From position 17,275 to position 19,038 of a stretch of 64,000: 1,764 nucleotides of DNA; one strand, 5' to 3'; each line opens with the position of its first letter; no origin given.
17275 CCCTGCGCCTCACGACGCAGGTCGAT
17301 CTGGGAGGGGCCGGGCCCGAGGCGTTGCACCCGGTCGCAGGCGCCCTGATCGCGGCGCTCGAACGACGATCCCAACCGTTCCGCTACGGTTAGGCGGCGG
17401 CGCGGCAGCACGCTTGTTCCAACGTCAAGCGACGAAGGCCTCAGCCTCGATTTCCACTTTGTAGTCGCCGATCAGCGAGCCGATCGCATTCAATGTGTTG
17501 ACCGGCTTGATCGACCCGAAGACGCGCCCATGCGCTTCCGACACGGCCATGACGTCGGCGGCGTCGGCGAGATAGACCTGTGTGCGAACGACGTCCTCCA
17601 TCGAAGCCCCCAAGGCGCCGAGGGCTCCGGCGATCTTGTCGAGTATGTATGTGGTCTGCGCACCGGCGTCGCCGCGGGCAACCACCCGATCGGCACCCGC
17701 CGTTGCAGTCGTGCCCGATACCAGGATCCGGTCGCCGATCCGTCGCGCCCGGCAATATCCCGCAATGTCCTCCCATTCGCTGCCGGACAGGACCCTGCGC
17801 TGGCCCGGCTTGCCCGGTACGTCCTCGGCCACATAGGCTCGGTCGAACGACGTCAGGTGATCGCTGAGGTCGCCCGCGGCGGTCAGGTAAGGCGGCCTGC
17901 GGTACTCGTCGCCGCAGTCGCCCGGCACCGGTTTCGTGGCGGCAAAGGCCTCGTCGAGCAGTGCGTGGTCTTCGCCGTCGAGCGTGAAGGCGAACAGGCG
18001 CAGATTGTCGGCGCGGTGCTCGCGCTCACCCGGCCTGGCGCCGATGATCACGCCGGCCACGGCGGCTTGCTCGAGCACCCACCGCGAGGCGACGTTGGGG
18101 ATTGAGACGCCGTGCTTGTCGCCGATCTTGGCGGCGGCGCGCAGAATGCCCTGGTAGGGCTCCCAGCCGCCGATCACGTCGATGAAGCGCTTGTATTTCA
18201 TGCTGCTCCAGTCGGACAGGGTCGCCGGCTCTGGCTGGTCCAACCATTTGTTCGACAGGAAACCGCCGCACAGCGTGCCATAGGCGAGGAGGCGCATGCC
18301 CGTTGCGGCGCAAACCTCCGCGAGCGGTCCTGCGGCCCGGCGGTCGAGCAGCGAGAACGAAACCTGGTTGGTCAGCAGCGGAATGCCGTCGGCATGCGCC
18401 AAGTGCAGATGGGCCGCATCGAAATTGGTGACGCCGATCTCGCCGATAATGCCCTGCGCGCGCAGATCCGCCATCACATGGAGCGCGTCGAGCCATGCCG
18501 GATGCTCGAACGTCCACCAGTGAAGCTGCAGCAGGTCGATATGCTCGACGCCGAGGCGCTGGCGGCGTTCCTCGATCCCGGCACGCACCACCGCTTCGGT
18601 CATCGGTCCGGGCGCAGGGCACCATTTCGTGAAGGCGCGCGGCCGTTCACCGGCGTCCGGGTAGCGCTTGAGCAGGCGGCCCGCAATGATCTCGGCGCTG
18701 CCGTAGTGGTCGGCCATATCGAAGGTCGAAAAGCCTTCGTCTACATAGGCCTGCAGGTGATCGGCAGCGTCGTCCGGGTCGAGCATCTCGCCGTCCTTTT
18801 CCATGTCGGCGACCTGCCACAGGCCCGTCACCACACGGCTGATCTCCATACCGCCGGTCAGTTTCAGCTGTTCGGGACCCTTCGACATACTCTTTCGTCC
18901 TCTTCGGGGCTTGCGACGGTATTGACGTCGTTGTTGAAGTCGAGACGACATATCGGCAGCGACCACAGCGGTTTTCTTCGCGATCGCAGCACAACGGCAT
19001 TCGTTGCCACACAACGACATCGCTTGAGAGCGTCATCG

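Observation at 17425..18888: Aldo/keto reductase fused to a RidA/YjgF (reactive-intermediate deaminase) domain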

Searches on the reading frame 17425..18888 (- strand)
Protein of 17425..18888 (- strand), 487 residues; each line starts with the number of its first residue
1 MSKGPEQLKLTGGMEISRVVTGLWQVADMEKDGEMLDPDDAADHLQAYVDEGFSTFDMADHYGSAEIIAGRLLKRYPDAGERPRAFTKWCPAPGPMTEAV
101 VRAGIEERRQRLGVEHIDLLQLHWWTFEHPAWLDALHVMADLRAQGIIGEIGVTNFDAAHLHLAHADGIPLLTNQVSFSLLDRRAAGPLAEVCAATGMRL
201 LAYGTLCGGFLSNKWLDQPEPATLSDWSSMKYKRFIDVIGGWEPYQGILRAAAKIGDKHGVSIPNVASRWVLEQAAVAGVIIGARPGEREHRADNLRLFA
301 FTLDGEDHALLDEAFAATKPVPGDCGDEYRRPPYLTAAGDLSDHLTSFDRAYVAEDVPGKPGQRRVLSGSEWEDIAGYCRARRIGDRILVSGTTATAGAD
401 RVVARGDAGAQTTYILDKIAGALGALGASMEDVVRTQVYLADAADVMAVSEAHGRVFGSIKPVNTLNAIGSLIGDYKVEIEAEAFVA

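Call 3: search_protein_families(library=pfam, proteins=[window:17425-18888:-], max_evalue=0.1)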
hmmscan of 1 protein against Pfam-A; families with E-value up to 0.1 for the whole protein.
window:17425-18888:- (487 aa): 2 families
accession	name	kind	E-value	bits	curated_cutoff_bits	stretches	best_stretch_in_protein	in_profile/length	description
PF00248.27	Aldo_ket_red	-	1.2e-57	195.6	24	1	19-314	2-289/291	Aldo/keto reductase family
PF01042.26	Ribonuc_L-PSP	-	1.5e-18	67.4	27.3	1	374-485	7-120/121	Endoribonuclease L-PSP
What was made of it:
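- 17425..18888 (-): AKR-Rid fusion gene, 487 aa plus stop codon. Pfam finds both domains (call 3).
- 17434..17769 (-): Rid/YjgF-fold domain, aa 374-485 (the structural domain starts near aa 354). Pfam PF01042, E 1.5e-18 (call 3).
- On Aldo/keto reductase superfamily (PF00248): 195.6 bits against a cutoff of 24, covering profile positions 2-289 of 291 (call 3).
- On Rid / YjgF / YER057c / UK114 superfamily (PF01042): 67.4 bits against a cutoff of 27.3, covering profile positions 7-120 of 121 (call 3).
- Checked: Both are from call 3.
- The domain pairing itself supports it (call 3).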

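Call 4: search_protein_families(library=ncbifam, proteins=[window:17425-18888:-], max_evalue=0.1)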
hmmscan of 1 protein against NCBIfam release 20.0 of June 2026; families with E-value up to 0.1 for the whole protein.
window:17425-18888:- (487 aa): 10 families
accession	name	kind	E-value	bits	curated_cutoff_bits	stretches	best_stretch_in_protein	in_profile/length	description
NF049922.1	MethglyxlRedYdjG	equivalog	5.2e-18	65.1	550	1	98-312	111-318/326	NADH-dependent methylglyoxal reductase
NF007912.0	PRK10625.1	equivalog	5.2e-13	49.1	415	1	101-286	110-311/346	NADP(H)-dependent aldo-keto reductase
TIGR00004.1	TIGR00004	subfamily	1.7e-11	44.4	106.25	1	374-484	12-123/125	Rid family detoxifying hydrolase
TIGR03610.1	RutC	equivalog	3.7e-11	43.2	169.1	1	373-486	13-126/127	pyrimidine utilization protein C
NF008598.0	PRK11565.1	equivalog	2.5e-10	39.9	425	1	98-178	82-163/275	2,5-didehydrogluconate reductase DkgA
NF007388.0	PRK09912.1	subfamily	4.4e-08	32.4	448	1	44-301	48-320/346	L-glyceraldehyde 3-phosphate reductase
NF007695.0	PRK10376.1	subfamily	1e-07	31.3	280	1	12-208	13-216/290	oxidoreductase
NF008377.0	PRK11172.1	equivalog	4.2e-06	26.2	327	1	104-207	78-182/267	2,5-didehydrogluconate reductase DkgB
TIGR01293.1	Kv_beta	subfamily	4.5e-05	22.7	365.4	1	13-290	10-294/319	voltage-dependent potassium channel subunit beta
NF008490.0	PRK11401.1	equivalog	0.0033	17.3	222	1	375-484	14-125/129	enamine/imine deaminase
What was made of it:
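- On RidA subfamily (enamine/imine deaminase): RutC scores 43 bits against 169 (call 4).
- Closest known: RidA / TdcF / YjgF. Different: The domain falls below the TIGR00004 cutoff (call 4).
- Closest known: Bacterial AKRs of families 11-13 and relatives. Different: No equivalog model is matched (call 4).
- Checked: The best NCBIfam hit is YdjG at 65 bits against a cutoff of 550 (call 4).
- The domain scores 44 bits against the 106-bit cutoff of TIGR00004 (call 4).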

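Call 5: search_solved_structures(query=window:17425-18888:-, max_evalue=0.01, show_alignments=2)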
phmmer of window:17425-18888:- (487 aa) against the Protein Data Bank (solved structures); distinct sequences matched with E-value up to 0.01: 131 (the best 60 are shown).
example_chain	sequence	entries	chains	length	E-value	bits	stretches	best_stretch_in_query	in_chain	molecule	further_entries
7utf_A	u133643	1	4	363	6.5e-21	77.8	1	37-320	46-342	Putative oxidoreductase, aryl-alcohol dehydrogenase like protein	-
8hwn_B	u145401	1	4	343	1.3e-20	76.8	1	37-316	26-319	DepB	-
3n2t_A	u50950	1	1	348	2.6e-20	75.8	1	15-324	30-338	Putative oxidoreductase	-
3i7t_A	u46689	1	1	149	1.7e-18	69.8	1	365-486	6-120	Putative uncharacterized protein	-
1pz1_A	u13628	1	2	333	2.4e-17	66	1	12-333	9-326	General stress protein 69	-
6kik_A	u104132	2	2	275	2.2e-16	62.8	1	13-214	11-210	Oxidoreductase, aldo/keto reductase family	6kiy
5dan_A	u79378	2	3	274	2.2e-16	62.8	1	13-214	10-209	2,5-diketo-D-gluconic acid reductase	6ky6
7jtk_I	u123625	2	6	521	1e-15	60.7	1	115-274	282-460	Flagellar radial spoke protein 5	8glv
7jrj_H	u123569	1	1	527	1e-15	60.6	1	115-275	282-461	Flagellar radial spoke protein 5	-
4xk2_A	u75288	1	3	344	2.1e-15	59.6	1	46-322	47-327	Aldo/keto reductase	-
9nz6_A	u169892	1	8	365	5.8e-15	58.1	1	39-288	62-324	Oxidoreductase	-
1pyf_A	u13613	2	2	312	8.3e-15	57.6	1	101-316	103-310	IolS protein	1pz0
8xr2_A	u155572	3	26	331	2.6e-13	52.7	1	94-322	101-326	Aldo/keto reductase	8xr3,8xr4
1lqa_A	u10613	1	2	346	3.2e-13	52.4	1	101-286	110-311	Tas protein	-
8jwk_A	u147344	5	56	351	3.8e-13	52.1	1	94-322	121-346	Aldo/keto reductase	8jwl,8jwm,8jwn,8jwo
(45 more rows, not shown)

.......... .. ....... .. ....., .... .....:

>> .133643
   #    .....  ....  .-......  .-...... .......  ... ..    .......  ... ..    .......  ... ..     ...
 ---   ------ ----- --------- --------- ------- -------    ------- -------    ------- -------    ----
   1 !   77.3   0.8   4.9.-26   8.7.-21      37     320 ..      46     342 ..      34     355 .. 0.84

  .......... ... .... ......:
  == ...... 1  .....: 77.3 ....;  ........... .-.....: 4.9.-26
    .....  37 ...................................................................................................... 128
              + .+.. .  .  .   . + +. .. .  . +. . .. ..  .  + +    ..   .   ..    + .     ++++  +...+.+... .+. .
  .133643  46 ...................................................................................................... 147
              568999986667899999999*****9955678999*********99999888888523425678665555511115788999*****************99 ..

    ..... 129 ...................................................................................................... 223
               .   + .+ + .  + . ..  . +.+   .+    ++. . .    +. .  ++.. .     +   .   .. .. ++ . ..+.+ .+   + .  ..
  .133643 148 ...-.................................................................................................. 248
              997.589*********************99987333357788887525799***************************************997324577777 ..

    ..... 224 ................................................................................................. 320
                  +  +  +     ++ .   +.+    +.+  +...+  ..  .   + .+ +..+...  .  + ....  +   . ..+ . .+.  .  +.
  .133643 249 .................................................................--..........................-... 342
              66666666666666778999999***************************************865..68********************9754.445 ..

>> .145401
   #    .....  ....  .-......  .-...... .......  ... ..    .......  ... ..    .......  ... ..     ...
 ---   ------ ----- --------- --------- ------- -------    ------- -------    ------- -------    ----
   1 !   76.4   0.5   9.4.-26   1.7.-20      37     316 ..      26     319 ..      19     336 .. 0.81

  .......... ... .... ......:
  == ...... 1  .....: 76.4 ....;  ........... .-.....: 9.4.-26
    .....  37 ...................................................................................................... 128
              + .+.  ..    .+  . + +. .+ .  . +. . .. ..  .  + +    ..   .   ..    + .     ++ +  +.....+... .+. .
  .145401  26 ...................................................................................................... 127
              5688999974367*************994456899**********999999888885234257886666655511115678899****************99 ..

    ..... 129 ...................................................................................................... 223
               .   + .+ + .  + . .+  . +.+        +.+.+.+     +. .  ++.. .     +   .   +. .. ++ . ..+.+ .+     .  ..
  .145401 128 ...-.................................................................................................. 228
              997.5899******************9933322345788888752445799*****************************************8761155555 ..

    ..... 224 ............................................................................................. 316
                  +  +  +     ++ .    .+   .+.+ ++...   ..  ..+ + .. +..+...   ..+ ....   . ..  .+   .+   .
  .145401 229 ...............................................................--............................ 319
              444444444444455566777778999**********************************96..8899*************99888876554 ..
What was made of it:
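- Checked: PDB sequence matches fall separately on AKRs (aa 15-324) and on Rid proteins (aa 365-486) (call 5).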
